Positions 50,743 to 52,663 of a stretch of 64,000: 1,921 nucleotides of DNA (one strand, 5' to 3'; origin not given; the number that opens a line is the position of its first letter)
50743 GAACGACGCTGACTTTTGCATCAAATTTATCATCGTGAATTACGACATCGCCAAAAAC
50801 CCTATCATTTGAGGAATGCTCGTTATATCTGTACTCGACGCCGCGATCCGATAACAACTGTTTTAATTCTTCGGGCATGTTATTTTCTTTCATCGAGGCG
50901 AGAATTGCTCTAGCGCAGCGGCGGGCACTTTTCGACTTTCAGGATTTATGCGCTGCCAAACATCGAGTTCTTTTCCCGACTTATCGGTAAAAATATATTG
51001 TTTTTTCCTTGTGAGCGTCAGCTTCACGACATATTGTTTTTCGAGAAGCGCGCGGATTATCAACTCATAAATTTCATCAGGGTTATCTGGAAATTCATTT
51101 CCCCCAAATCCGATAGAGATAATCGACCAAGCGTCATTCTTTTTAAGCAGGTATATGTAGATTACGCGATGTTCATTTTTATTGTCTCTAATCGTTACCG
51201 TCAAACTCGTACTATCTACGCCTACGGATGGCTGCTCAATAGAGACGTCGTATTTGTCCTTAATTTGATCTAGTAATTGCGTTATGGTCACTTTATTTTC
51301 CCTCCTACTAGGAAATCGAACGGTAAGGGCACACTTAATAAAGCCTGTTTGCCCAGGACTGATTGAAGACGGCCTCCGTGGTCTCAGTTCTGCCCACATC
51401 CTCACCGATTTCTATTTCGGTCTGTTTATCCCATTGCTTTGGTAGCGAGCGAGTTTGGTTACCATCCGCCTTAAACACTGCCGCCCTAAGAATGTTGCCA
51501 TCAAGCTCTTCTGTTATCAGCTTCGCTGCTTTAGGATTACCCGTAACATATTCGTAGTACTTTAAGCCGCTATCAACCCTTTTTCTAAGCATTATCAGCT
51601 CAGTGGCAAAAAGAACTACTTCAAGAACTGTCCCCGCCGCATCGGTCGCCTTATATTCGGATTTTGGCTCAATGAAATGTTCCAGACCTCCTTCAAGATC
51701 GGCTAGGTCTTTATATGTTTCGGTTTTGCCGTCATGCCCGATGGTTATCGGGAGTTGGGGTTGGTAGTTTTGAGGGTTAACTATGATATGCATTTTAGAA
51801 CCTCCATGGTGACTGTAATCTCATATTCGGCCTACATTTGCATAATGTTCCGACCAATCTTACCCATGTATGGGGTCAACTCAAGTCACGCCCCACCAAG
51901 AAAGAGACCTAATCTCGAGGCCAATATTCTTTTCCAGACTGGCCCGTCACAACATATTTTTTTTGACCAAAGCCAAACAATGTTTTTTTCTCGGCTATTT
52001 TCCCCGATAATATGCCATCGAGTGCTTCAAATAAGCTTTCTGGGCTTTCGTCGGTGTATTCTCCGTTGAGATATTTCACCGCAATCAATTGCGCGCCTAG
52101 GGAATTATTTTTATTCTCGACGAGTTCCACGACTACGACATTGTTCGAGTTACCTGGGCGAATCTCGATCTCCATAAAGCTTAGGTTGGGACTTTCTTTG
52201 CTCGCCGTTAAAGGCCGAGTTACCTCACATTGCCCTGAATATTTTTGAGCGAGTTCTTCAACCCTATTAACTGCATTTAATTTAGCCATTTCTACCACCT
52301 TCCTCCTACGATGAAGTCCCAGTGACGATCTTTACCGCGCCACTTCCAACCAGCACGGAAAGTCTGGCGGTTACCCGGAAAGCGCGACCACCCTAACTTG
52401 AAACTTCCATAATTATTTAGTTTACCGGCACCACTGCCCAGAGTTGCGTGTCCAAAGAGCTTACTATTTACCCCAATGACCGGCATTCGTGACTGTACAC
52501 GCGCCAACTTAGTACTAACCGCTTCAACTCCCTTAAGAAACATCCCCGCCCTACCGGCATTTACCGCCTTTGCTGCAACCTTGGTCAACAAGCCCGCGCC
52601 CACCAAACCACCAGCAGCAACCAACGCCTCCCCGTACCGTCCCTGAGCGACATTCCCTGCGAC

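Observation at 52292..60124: Giant membrane-anchored PA14/FG-GAP/RHS polymorphic toxin with a glycine-zipper-like C-terminal domain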

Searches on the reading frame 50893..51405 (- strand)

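Call 8: search_protein_families(library=pfam, proteins=[window:50893-51405:-], max_evalue=10)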
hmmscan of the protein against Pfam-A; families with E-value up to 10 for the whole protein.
seq(171 aa): 2 families
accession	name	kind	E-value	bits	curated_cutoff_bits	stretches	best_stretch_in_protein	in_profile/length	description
PF10826.14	DUF2551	-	0.038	14.7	23.4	1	36-92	23-80/83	Protein of unknown function (DUF2551)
PF14336.11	GLUCM-like_C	-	0.29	11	27.9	1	35-105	119-190/291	D-glutamate cyclase-like, C-terminal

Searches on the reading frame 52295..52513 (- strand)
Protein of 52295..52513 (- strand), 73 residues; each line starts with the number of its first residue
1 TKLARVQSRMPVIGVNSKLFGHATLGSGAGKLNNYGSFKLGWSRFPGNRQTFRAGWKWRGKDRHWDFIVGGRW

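Call 75: search_solved_structures(query=A8, max_evalue=10, show_alignments=2)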
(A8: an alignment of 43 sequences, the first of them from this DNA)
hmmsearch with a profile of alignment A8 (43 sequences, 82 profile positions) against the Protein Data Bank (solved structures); distinct sequences matched with E-value up to 10: 1.
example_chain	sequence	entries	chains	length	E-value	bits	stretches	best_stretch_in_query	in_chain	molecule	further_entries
4xw3_A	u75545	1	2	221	0.77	13.4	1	35-69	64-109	ATP-dependent RNA helicase DDX1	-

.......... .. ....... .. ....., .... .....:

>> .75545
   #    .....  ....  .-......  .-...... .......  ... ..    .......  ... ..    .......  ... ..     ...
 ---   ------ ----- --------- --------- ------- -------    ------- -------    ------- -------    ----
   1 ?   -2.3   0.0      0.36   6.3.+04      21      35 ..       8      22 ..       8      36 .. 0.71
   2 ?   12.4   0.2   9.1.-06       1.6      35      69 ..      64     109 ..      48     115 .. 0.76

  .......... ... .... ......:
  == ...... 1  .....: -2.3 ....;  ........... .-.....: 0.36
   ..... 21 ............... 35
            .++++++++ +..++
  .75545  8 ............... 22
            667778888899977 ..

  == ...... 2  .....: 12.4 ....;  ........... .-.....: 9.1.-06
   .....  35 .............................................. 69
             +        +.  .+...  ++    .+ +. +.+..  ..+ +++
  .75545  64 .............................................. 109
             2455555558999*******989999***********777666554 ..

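Call 76: search_protein_families(library=pfam, alignment_id=A8, max_evalue=1)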
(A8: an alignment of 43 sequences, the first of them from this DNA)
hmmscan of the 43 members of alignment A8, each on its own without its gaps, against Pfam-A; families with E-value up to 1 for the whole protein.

A. member 1, seq(73 aa): 0 families

B. families by the number of members that match (of 43 scanned): 2 families
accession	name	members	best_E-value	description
PF13319.11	DUF4090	1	0.042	Protein of unknown function (DUF4090)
PF07642.17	BBP2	1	0.093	Putative beta-barrel porin-2, OmpL-like. bbp2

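Call 77: search_protein_families(library=ncbifam, alignment_id=A8, max_evalue=1)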
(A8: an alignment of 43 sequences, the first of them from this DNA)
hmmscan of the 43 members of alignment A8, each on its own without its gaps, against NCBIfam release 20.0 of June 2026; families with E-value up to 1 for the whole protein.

A. member 1, seq(73 aa): 0 families

B. families by the number of members that match (of 43 scanned): 6 families
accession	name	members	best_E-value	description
TIGR03947.1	viomycin_VioD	1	0.05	capreomycidine synthase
NF005819.0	PRK07695.1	1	0.081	thiazole tautomerase TenI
NF047828.1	T3SSXpsI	1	0.089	type II secretion system protein XpsI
NF050045.1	rSAM_RiPP_KGR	1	0.11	KGR family RaS-RiPP peptide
NF050008.1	ssr1528_fam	1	0.17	small RNA NsiR4-regulated ssr1528 family protein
NF042934.1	cis_reg_atten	1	0.88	putative leader peptide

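Call 79: predict_structure(alignment_id=A8)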
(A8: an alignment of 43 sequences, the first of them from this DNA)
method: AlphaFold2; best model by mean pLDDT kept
length: 73 residues; sequences in the alignment: 43
mean_pLDDT: 86.0   pTM: 0.67
mean pLDDT of the five models: 86.0, 85.1, 82.2, 81.4, 79.6
residues with pLDDT >= 90: 18; 70-90: 53; 50-70: 2; < 50: 0
segments of 3 or more residues with pLDDT < 50: none
pLDDT, mean of each block of 10 residues (from residue 1): 82 88 84 84 88 91 89 72
secondary structure, 60 per line:
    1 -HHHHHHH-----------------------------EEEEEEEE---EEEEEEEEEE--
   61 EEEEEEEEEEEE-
elements in order: H2-8 E38-45 E49-58 E61-72

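Call 84: fold_search(model_id=the predicted structure, library=pdb)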
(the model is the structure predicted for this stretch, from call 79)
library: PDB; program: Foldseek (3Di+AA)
matches with E <= 10: 501; with E <= 0.001: 0
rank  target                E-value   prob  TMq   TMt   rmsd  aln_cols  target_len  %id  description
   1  2qm4_B                4.2e-01  0.54  0.30  0.12   4.4        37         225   11  Crystal structure of human XLF/Cernunnos, a non-homologous end-joining factor (released 2007-12-11)
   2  3w03_A                5.1e-01  0.47  0.30  0.11   4.8        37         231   11  XLF-XRCC4 complex (released 2012-11-07)
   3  2qm4_A                5.1e-01  0.47  0.30  0.11   4.8        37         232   11  Crystal structure of human XLF/Cernunnos, a non-homologous end-joining factor (released 2007-12-11)
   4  9n81_C                6.1e-01  0.54  0.31  0.11   4.4        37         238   11  A gap-filling complex with Pol mu engaged in the NHEJ Pathway (released 2025-04-23)
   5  8qby_t                6.9e-01  0.63  0.36  0.14   3.5        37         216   22  Respiratory complex I from Paracoccus denitrificans in MSP2N2 nanodiscs (released 2024-09-11)
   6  2qm4_C                6.9e-01  0.47  0.31  0.12   4.4        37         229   11  Crystal structure of human XLF/Cernunnos, a non-homologous end-joining factor (released 2007-12-11)
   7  2qm4_D                8.4e-01  0.38  0.29  0.11   4.1        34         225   12  Crystal structure of human XLF/Cernunnos, a non-homologous end-joining factor (released 2007-12-11)
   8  4ckn_D                8.4e-01  0.20  0.27  0.14   4.2        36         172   19  Structure of an N-terminal fragment of Leishmania SAS-6 containing parts of its coiled coil domain, F257E mutant (released 2014-03-05)
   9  3hty_I                1.0e+00  0.25  0.26  0.22   5.3        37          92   11  Crystal structure of a lipocalin-like protein (BT_0869) from Bacteroides thetaiotaomicron VPI-5482 at 1.95 A resolutio (released 2009-07-07)
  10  3hty_H                1.0e+00  0.23  0.25  0.21   5.5        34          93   12  Crystal structure of a lipocalin-like protein (BT_0869) from Bacteroides thetaiotaomicron VPI-5482 at 1.95 A resolutio (released 2009-07-07)
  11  9n82_c                1.1e+00  0.35  0.31  0.11   4.8        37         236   11  The ligation (AMP-Lys) complex in the NHEJ pathway (released 2025-04-23)
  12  3hty_A                1.1e+00  0.25  0.25  0.20   5.8        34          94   12  Crystal structure of a lipocalin-like protein (BT_0869) from Bacteroides thetaiotaomicron VPI-5482 at 1.95 A resolutio (released 2009-07-07)
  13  3sr2_D                1.1e+00  0.23  0.28  0.11   4.9        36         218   11  Crystal Structure of Human XLF-XRCC4 Complex (released 2011-07-20)
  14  2qkd                  1.1e+00  0.21  0.26  0.07   6.0        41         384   17  Crystal structure of tandem ZPR1 domains (released 2007-08-07)
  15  9cq3_C                1.1e+00  0.35  0.31  0.12   4.5        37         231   11  The gap-filling complex with Pol mu engaged in the NHEJ pathway (released 2025-04-23)
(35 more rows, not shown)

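Call 107: fold_search(model_id=the predicted structure, library=viral)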
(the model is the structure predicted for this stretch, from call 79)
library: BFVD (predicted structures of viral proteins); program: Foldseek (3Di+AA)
matches with E <= 10: 924; with E <= 0.001: 0
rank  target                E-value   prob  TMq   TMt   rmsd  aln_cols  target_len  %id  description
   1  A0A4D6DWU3            2.2e-01  0.72  0.27  0.18   5.2        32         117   28  Uncharacterized protein [Edwardsiella phage pEt-SU]
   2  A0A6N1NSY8            3.9e-01  0.54  0.31  0.08   4.3        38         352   16  Putative orfan [Tupanvirus soda lake]
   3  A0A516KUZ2            3.9e-01  0.47  0.32  0.28   6.5        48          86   12  Uncharacterized protein [Microbacterium phage FuzzBuster]
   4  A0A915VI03            4.5e-01  0.30  0.27  0.17   5.6        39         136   15  (no name in the UniProt tables at hand)
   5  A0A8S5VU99            5.4e-01  0.57  0.31  0.21   4.7        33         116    9  Uncharacterized protein [Ackermannviridae sp.]
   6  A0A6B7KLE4            5.4e-01  0.41  0.28  0.33   4.7        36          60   17  Uncharacterized protein [Spodoptera cosmioides nucleopolyhedrovirus]
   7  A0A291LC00            5.4e-01  0.21  0.23  0.27   5.1        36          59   19  Uncharacterized protein [Caulobacter phage Lullwater]
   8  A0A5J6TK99            6.1e-01  0.44  0.29  0.18   3.8        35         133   14  (no name in the UniProt tables at hand)
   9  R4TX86                6.5e-01  0.14  0.22  0.12   6.2        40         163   15  (no name in the UniProt tables at hand)
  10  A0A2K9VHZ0            6.9e-01  0.57  0.30  0.23   3.4        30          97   13  Uncharacterized protein [Pseudomonas phage PollyC]
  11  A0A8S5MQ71            6.9e-01  0.47  0.30  0.31   4.4        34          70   12  Lsr2 [Podoviridae sp. ctUS21]
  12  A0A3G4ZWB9            7.3e-01  0.51  0.34  0.36   3.9        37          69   16  Uncharacterized protein [Edafosvirus sp.]
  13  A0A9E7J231            7.3e-01  0.30  0.29  0.17   6.0        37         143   11  (no name in the UniProt tables at hand)
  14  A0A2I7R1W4            7.8e-01  0.33  0.26  0.27   5.3        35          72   14  (no name in the UniProt tables at hand)
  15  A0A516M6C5            7.8e-01  0.12  0.21  0.07   9.5        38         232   26  (no name in the UniProt tables at hand)
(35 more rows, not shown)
